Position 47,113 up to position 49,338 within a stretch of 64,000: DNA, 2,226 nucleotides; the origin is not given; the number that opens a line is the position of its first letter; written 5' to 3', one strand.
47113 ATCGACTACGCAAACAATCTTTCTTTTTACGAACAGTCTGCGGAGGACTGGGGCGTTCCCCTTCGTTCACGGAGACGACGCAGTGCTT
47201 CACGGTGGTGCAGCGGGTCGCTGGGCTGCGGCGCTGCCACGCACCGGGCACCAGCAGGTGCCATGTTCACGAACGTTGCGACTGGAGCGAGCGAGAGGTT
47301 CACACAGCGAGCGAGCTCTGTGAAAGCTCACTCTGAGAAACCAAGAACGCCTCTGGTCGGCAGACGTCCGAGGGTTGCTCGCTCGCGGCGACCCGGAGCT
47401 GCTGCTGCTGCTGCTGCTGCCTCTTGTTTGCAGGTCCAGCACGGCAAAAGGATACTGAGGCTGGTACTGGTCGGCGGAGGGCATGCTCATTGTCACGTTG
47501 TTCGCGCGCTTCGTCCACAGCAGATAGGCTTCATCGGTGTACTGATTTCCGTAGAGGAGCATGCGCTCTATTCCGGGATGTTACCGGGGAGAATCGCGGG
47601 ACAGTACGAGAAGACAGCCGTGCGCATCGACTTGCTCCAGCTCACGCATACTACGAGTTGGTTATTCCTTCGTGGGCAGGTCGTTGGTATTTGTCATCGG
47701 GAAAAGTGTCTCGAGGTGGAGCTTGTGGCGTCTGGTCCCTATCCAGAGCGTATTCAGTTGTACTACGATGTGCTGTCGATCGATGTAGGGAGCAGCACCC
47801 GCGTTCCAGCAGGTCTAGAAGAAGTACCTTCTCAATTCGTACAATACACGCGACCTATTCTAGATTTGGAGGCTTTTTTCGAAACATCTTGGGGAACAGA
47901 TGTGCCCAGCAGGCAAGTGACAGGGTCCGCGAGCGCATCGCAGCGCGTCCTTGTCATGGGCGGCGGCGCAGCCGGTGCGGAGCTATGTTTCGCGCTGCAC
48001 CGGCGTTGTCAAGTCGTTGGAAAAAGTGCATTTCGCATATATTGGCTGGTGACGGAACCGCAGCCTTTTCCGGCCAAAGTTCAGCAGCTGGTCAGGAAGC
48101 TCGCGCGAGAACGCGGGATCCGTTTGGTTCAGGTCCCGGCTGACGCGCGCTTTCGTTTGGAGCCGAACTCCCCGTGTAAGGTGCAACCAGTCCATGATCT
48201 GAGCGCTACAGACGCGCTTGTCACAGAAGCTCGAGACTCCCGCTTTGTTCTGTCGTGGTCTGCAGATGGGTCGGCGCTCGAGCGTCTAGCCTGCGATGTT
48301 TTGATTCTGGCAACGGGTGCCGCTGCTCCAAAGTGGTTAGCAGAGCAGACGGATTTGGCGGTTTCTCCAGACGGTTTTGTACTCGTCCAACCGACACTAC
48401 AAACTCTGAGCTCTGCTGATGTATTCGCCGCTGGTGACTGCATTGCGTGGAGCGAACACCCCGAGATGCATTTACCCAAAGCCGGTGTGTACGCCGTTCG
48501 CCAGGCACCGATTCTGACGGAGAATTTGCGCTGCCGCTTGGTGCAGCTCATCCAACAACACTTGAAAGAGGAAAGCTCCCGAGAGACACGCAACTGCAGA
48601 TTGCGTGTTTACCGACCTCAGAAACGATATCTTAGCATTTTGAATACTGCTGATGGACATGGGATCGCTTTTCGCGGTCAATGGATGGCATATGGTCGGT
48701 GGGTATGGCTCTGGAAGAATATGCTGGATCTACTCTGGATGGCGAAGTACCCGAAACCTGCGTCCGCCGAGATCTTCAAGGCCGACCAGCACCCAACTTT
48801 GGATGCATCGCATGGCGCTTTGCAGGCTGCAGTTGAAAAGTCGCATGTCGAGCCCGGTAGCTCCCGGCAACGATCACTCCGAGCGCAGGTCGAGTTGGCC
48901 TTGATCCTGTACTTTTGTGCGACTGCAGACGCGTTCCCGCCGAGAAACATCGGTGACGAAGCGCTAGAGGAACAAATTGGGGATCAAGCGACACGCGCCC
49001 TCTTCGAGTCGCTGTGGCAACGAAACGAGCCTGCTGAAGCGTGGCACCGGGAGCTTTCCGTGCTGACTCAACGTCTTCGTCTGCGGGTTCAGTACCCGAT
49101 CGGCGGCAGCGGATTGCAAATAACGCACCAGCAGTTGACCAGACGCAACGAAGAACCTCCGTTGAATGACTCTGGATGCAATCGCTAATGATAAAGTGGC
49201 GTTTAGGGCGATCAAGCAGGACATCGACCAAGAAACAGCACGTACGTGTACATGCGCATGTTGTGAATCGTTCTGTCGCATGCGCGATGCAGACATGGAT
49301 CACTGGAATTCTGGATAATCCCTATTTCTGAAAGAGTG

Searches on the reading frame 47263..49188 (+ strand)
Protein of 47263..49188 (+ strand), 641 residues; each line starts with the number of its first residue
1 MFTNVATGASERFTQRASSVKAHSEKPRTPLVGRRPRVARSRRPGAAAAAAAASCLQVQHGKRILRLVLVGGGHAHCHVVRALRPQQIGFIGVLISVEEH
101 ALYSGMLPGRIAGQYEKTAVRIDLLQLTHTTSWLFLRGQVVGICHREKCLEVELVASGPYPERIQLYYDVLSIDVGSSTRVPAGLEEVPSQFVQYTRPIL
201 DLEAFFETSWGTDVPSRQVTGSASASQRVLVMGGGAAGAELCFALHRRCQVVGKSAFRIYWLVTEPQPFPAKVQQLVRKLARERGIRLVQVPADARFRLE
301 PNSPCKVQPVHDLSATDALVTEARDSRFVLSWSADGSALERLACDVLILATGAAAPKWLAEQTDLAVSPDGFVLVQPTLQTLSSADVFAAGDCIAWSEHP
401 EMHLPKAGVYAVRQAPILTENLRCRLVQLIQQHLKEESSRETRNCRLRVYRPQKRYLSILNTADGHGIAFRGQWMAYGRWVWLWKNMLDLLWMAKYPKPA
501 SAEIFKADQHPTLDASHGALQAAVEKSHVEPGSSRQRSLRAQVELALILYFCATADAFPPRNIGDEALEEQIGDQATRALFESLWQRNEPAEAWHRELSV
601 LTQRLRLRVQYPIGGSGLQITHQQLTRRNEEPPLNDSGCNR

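Call 43: search_protein_families(library=pfam, proteins=[window:47263-49188:+], max_evalue=0.001)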
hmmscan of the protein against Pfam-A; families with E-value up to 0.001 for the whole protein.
window:47263-49188:+ (641 aa): 1 family
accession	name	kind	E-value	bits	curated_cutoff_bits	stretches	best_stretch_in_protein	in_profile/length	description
PF07992.20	Pyr_redox_2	-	8.5e-19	68.5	26.1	1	66-413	2-289/291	Pyridine nucleotide-disulphide oxidoreductase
